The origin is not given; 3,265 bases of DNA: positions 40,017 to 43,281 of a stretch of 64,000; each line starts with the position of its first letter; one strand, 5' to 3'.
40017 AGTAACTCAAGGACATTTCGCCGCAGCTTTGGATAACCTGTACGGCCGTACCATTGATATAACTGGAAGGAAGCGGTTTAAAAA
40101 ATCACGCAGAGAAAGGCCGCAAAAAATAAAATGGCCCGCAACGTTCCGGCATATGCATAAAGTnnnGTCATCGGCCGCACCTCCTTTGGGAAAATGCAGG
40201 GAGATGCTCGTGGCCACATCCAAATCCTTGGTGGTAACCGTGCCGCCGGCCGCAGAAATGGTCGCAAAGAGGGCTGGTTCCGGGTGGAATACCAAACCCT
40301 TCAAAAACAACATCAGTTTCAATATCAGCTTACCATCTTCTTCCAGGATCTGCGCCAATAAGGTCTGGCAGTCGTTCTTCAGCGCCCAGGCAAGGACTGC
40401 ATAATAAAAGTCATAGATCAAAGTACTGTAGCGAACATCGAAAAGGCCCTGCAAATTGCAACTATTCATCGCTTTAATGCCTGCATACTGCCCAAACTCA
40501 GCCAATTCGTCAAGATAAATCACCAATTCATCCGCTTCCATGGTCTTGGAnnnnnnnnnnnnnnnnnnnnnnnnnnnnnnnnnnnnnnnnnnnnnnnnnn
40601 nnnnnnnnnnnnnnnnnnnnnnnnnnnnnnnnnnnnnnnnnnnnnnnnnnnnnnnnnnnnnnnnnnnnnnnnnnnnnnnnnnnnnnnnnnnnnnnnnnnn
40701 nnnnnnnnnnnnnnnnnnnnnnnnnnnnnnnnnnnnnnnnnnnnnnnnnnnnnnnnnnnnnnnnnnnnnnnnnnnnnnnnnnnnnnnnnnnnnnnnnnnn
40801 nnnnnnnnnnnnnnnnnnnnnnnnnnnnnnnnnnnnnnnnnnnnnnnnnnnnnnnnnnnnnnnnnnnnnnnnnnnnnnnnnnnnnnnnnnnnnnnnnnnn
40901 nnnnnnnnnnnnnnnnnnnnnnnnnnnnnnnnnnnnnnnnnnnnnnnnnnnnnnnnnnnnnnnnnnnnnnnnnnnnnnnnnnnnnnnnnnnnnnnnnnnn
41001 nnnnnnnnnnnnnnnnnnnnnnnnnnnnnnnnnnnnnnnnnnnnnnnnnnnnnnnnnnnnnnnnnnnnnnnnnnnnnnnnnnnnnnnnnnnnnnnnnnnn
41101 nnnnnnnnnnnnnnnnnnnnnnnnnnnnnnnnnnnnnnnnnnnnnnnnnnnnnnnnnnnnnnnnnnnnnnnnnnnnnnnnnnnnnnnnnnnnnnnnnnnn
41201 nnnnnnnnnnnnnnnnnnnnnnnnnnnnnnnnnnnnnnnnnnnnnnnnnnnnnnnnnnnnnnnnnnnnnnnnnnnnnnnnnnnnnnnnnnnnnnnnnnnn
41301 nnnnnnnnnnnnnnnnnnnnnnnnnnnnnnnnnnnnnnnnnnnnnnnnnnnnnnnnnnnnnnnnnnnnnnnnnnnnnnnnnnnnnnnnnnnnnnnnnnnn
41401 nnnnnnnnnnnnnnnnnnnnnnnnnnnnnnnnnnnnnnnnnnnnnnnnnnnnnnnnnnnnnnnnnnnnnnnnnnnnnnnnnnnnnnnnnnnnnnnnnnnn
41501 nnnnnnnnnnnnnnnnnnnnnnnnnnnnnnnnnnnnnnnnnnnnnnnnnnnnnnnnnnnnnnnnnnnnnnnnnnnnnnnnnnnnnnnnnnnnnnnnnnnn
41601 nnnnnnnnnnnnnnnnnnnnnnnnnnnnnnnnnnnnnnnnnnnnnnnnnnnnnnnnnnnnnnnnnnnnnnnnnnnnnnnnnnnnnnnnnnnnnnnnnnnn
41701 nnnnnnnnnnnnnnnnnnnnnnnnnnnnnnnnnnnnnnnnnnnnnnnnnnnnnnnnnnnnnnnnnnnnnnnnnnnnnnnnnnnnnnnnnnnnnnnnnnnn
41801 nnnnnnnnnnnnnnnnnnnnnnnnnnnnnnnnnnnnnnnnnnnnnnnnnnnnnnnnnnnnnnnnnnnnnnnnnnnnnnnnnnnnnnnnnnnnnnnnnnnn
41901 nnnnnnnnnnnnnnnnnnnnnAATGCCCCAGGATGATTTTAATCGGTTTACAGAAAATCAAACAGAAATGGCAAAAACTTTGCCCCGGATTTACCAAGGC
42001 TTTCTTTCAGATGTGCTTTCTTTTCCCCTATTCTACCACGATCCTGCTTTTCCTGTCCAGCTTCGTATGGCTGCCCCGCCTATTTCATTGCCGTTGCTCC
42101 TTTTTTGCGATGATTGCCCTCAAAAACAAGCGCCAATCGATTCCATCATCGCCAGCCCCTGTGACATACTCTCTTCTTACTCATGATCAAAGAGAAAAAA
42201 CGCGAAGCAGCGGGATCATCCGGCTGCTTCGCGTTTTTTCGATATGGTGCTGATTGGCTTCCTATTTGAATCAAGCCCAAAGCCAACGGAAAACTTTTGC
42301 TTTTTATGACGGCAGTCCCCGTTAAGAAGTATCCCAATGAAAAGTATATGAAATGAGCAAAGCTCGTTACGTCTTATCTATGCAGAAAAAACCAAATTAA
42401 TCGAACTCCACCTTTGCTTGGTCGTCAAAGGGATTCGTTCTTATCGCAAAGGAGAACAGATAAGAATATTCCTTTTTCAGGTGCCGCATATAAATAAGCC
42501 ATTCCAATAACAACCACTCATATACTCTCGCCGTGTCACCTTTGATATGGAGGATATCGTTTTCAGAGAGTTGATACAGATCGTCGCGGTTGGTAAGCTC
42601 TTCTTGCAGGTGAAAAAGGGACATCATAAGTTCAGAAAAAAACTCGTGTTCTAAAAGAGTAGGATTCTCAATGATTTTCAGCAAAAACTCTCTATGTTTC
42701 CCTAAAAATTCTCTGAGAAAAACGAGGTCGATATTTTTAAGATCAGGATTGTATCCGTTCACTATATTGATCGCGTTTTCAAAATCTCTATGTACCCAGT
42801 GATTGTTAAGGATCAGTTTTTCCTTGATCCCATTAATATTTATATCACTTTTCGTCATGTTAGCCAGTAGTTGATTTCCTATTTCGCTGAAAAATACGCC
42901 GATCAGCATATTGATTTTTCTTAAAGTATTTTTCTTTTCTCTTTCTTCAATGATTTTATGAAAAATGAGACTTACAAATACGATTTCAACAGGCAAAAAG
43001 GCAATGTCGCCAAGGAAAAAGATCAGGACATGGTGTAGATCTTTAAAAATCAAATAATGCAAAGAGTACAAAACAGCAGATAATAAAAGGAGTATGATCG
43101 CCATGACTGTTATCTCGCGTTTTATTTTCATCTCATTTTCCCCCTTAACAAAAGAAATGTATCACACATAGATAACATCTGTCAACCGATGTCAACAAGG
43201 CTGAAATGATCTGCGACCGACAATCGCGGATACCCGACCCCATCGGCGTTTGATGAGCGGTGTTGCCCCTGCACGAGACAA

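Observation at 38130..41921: Three-gene sensor module: a His-less membrane pseudokinase upstream of a HisKA_3 kinase and a LuxR-type regulator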

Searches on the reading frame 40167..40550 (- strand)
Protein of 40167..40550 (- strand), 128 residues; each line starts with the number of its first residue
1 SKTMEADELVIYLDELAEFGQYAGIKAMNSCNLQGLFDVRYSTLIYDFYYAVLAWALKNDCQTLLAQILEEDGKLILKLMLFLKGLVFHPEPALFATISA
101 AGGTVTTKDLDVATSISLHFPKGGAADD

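Call 78: predict_structure(alignment_id=A4)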
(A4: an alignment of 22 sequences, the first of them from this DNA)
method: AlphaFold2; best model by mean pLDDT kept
length: 128 residues; sequences in the alignment: 22
mean_pLDDT: 90.7   pTM: 0.86
mean pLDDT of the five models: 90.7, 90.2, 90.2, 89.5, 88.7
residues with pLDDT >= 90: 99; 70-90: 22; 50-70: 5; < 50: 2
segments of 3 or more residues with pLDDT < 50: none
pLDDT, mean of each block of 10 residues (from residue 1): 87 94 94 90 96 95 95 93 88 95 93 94 59
secondary structure, 60 per line:
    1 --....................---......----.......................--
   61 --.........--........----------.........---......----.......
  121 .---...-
elements in order: E3-5 H6-22 E26-31 E36-38 H39-58 E63-71 E74-81 H92-100 E104-109 E114-121
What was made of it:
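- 40167..40550 (-): Degenerate kinase ATPase-type (CA-like) domain of A (residues 458-585). Trp512 (40386-40388) replaces the N-box Asn. G1 and G2 are absent. AF2 pLDDT 90.7, pTM 0.86 (call 78).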

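Call 80: fold_search(model_id=the predicted structure, library=pdb)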
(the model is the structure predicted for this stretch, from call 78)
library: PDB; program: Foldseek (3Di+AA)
matches with E <= 10: 1291; with E <= 0.001: 295
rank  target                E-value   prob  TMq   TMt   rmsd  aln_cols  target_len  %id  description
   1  5iuk_D                2.9e-07  1.00  0.72  0.45   3.2       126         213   10  Crystal structure of the DesK-DesR complex in the phosphotransfer state with high Mg2+ (150 mM) (released 2016-12-21)
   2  3ehg                  3.8e-07  1.00  0.74  0.76   2.4       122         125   10  Crystal structure of the ATP-binding domain of DesK in complex with ATP (released 2009-09-15)
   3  3gig_B                4.3e-07  1.00  0.75  0.49   3.1       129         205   12  Crystal structure of phosphorylated DesKC in complex with AMP-PCP (released 2009-09-15)
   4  3ehf_A                4.9e-07  1.00  0.71  0.53   2.9       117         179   10  Crystal structure of DesKC in complex with AMP-PCP (released 2009-09-15)
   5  5iuj_B                6.0e-07  1.00  0.76  0.48   2.8       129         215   10  Crystal structure of the DesK-DesR complex in the phosphotransfer state with low Mg2+ (20 mM) (released 2016-12-21)
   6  5iuj_A                6.0e-07  1.00  0.71  0.46   2.8       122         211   10  Crystal structure of the DesK-DesR complex in the phosphotransfer state with low Mg2+ (20 mM) (released 2016-12-21)
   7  3ehj_A                6.0e-07  1.00  0.59  0.41   4.8       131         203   11  Crystal structure of DesKC-H188V in complex with AMP-PCP (released 2009-09-15)
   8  5iul_A                6.4e-07  1.00  0.67  0.43   3.8       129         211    8  Crystal structure of the DesK-DesR complex in the phosphotransfer state with high Mg2+ (150 mM) and BeF3 (released 2016-12-21)
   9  3cgy_A                6.4e-07  1.00  0.67  0.65   3.6       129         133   13  Crystal Structure of Salmonella Sensor Kinase PhoQ catalytic domain in complex with radicicol (released 2008-05-13)
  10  7cch                  6.8e-07  1.00  0.73  0.50   3.4       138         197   12  Acinetobacter baumannii histidine kinase AdeS (released 2021-06-23)
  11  4biz_D                6.8e-07  1.00  0.66  0.43   3.8       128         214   14  Crystal structure of CpxAHDC (orthorhombic form 2) (released 2014-04-23)
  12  6azr_A                6.8e-07  1.00  0.68  0.40   5.1       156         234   13  Crystal structure of the T264A HK853cp-BeF3-RR468 complex (released 2017-12-27)
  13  8dx0_A                7.3e-07  1.00  0.68  0.64   3.9       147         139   15  VanSC CA domain (released 2023-03-22)
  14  8a52_A                7.3e-07  1.00  0.62  0.26   5.5       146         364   12  Crystal structure of a chimeric LOV-Histidine kinase SB2F1 (asymmetrical variant, trigonal form with long c-axis) (released 2023-12-27)
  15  5iuk_A                7.7e-07  1.00  0.69  0.45   3.6       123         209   10  Crystal structure of the DesK-DesR complex in the phosphotransfer state with high Mg2+ (150 mM) (released 2016-12-21)
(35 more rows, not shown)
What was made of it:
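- On Catalytically competent histidine kinase (applied to A): Foldseek to DesK, PhoQ, CpxA, HK853 and VanS CA domains gives TM 0.6-0.76 and E about 1e-7 to 1e-6 (call 80).
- Closest known: DesK and other HisKA_3-type kinases with NarL/LuxR-type regulators. Same: A's CA-like domain is structurally closest to that of DesK (call 80).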

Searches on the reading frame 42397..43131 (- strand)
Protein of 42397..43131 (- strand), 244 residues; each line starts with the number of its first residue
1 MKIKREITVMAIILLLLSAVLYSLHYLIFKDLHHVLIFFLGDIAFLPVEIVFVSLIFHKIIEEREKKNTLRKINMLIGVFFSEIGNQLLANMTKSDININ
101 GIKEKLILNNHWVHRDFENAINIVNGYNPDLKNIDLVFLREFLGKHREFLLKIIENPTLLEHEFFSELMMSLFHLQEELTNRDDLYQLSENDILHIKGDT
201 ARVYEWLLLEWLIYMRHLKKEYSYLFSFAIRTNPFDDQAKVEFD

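Call 3: search_protein_families(library=pfam, proteins=[window:42397-43131:-], max_evalue=1)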
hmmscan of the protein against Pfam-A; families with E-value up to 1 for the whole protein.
window:42397-43131:- (244 aa): 1 family
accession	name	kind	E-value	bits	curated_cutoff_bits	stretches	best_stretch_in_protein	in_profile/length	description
PF01810.24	LysE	-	0.12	12.3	25.6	1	33-90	134-191/193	LysE type translocator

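Call 4: search_protein_families(library=ncbifam, proteins=[window:42397-43131:-], max_evalue=1)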
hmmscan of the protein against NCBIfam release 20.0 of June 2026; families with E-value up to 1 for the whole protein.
window:42397-43131:- (244 aa): 0 families
